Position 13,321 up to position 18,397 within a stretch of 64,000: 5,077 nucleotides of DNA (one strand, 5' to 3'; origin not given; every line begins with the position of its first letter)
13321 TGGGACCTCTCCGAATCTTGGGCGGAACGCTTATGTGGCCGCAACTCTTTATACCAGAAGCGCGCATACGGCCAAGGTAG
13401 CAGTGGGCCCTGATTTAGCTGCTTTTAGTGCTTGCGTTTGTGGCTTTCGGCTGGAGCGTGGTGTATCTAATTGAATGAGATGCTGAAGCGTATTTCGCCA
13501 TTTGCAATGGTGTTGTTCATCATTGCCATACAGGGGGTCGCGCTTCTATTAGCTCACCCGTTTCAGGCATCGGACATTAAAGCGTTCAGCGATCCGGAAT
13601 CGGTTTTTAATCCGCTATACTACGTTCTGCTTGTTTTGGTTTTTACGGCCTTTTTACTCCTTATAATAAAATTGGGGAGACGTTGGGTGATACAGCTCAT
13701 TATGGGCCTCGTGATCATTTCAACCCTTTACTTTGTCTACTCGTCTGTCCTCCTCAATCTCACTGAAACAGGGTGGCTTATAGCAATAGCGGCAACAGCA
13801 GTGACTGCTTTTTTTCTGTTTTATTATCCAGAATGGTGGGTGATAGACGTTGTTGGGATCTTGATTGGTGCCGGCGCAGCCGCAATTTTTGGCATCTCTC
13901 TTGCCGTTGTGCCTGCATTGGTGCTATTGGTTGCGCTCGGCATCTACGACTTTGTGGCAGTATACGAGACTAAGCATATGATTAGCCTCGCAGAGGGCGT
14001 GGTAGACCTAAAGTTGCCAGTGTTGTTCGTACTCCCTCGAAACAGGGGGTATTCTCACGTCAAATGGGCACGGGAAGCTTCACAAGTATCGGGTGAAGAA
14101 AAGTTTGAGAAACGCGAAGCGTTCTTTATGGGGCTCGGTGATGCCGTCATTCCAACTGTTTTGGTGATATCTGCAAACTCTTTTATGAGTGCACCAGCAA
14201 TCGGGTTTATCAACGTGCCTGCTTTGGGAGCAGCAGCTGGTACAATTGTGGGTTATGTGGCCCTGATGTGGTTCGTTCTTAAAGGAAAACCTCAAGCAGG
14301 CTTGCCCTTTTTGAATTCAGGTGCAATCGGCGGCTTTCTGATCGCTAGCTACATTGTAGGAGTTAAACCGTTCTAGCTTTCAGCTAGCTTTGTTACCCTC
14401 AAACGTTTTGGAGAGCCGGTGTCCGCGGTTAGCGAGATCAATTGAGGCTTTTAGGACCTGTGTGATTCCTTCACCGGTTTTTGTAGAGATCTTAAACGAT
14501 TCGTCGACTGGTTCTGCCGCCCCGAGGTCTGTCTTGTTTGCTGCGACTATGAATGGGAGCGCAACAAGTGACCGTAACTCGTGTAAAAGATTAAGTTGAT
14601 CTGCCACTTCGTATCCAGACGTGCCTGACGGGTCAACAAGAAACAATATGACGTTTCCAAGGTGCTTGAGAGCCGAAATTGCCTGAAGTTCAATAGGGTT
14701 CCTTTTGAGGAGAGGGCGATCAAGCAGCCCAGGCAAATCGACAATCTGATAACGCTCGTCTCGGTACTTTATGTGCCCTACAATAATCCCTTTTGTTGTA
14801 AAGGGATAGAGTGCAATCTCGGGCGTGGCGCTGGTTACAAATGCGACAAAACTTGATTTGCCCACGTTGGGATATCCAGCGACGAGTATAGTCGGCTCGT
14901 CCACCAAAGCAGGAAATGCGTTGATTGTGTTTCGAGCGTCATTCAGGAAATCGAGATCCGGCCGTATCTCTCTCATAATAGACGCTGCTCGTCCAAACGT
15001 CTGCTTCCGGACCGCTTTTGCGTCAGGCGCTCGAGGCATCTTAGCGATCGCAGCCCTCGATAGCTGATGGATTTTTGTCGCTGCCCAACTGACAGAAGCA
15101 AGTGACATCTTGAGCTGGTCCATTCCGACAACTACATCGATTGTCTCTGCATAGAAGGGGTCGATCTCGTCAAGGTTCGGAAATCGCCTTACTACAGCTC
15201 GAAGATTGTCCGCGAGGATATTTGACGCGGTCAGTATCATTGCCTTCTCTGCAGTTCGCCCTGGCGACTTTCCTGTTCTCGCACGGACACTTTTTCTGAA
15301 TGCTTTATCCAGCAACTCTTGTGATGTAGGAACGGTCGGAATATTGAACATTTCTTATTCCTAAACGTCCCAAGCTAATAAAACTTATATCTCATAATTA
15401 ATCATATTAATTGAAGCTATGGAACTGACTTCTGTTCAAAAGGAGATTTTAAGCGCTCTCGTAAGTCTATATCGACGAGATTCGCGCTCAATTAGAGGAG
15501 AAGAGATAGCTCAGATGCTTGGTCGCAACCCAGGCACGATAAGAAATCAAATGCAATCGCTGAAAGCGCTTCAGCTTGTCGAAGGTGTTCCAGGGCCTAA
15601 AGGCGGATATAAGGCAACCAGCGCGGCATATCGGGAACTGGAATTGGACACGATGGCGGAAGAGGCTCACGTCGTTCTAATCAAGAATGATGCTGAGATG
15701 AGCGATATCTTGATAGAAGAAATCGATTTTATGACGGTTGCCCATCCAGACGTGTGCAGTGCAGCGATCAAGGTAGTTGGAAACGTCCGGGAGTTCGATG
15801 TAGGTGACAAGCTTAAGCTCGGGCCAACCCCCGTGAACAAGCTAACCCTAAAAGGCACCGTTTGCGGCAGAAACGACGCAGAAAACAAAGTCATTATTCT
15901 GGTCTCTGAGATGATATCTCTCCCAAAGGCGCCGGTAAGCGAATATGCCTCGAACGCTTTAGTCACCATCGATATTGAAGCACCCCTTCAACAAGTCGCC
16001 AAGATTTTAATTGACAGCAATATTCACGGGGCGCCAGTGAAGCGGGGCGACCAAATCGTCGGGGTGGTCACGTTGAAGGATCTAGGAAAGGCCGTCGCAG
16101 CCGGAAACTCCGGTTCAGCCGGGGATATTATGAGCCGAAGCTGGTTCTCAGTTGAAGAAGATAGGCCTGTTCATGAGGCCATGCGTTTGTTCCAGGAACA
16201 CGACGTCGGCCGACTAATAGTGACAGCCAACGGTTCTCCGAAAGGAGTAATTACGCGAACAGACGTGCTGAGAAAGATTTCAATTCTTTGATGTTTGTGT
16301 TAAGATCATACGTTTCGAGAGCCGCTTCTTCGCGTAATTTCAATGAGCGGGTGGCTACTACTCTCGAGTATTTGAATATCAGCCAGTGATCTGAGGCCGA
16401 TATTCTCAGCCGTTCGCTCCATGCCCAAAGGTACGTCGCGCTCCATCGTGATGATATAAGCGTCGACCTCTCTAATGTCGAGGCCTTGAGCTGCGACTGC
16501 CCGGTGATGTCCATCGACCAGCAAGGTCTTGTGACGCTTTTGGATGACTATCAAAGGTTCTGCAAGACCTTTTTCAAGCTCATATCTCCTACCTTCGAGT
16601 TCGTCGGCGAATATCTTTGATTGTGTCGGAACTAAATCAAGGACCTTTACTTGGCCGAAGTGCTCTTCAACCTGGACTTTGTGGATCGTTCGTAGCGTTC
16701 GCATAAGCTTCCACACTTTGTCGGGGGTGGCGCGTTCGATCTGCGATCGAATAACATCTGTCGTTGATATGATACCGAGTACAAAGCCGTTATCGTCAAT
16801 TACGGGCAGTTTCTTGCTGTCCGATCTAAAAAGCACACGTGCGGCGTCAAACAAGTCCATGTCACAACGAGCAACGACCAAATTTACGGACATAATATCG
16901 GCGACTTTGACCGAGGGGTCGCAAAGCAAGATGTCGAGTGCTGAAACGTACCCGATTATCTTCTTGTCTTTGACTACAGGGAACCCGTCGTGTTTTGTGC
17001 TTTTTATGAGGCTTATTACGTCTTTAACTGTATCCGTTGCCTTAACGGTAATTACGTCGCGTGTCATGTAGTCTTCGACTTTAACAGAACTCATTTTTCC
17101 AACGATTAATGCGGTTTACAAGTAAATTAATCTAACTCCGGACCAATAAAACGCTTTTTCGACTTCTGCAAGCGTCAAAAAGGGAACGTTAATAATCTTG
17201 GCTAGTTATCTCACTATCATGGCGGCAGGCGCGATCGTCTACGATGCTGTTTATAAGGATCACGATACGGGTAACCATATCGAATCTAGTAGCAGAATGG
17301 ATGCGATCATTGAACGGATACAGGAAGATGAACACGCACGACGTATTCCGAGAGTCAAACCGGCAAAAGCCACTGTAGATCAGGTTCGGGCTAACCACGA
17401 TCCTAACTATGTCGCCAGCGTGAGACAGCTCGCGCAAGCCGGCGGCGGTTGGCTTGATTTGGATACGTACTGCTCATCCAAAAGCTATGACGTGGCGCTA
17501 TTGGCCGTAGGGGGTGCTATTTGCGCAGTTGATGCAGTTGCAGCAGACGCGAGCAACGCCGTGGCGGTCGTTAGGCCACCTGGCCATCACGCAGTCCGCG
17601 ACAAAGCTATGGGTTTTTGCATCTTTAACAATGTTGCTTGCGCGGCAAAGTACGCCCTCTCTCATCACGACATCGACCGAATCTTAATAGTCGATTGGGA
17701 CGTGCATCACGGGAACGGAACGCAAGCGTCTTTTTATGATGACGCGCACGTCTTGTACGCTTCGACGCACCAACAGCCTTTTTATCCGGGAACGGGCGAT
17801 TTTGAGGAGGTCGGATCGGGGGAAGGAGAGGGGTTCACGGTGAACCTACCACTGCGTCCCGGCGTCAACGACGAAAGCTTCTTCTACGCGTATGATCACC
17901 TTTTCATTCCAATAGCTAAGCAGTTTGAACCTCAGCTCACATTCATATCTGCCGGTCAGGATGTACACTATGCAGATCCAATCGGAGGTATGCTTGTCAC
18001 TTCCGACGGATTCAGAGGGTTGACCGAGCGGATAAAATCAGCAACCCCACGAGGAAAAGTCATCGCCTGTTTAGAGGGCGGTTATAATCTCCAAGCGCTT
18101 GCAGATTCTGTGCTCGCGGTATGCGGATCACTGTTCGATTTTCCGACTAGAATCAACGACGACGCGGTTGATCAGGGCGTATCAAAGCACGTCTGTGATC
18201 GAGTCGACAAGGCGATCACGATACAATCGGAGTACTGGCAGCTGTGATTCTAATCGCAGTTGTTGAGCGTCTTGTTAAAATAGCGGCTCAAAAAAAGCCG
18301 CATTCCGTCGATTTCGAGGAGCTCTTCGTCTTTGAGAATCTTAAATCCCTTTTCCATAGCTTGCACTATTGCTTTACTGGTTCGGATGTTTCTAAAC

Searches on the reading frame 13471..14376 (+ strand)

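Call 66: search_protein_families(library=ncbifam, proteins=[window:13471-14376:+], max_evalue=1e-10)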
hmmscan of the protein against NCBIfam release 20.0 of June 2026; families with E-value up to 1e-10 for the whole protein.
window:13471-14376:+ (301 aa): 1 family
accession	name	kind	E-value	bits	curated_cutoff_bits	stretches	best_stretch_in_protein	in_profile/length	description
NF041679.1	IMP_arch_presen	equivalog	3.3e-102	341.8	125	1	13-292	2-279/281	presenilin family intramembrane aspartyl protease PSH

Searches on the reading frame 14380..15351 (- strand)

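Call 66: search_protein_families(library=ncbifam, proteins=[window:14380-15351:-], max_evalue=1e-10)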
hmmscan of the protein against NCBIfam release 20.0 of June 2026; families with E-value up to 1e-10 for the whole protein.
window:14380-15351:- (323 aa): 4 families
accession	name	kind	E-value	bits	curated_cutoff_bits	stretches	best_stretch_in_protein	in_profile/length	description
NF008955.0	PRK12297.1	equivalog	4.9e-18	65.2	406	1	157-303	164-324/429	GTPase ObgE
TIGR02729.1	Obg_CgtA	equivalog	2.3e-16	59.7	280.25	1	157-291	162-300/329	Obg family GTPase CgtA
NF008956.1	PRK12299.1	equivalog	2.2e-15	56.5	300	1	157-290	163-295/327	GTPase ObgE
NF008954.1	PRK12296.1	equivalog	1.2e-11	43.7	377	1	157-211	164-218/470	GTPase ObgE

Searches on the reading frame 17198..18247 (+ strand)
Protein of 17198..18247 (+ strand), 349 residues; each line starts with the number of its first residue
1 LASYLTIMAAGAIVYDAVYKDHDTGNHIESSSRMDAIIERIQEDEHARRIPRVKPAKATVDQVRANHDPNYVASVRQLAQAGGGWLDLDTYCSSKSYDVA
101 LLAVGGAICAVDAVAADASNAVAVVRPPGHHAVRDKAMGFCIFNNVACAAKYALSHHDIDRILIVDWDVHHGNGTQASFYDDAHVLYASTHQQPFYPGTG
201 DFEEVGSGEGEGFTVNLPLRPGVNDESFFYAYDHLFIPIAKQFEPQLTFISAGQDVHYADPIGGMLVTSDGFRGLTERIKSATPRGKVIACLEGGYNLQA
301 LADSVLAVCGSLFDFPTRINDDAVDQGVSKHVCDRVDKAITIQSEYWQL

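Call 3: search_protein_families(library=pfam, proteins=[window:17198-18247:+], max_evalue=0.01)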
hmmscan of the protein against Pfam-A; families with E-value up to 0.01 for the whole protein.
window:17198-18247:+ (349 aa): 1 family
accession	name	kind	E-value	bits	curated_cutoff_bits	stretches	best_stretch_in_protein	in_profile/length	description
PF00850.24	Hist_deacetyl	-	1.1e-90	304.5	27.9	1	27-309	1-295/298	Histone deacetylase domain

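Call 4: search_protein_families(library=ncbifam, proteins=[window:17198-18247:+], max_evalue=0.01)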
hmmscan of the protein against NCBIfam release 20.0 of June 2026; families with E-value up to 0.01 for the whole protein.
window:17198-18247:+ (349 aa): 0 families
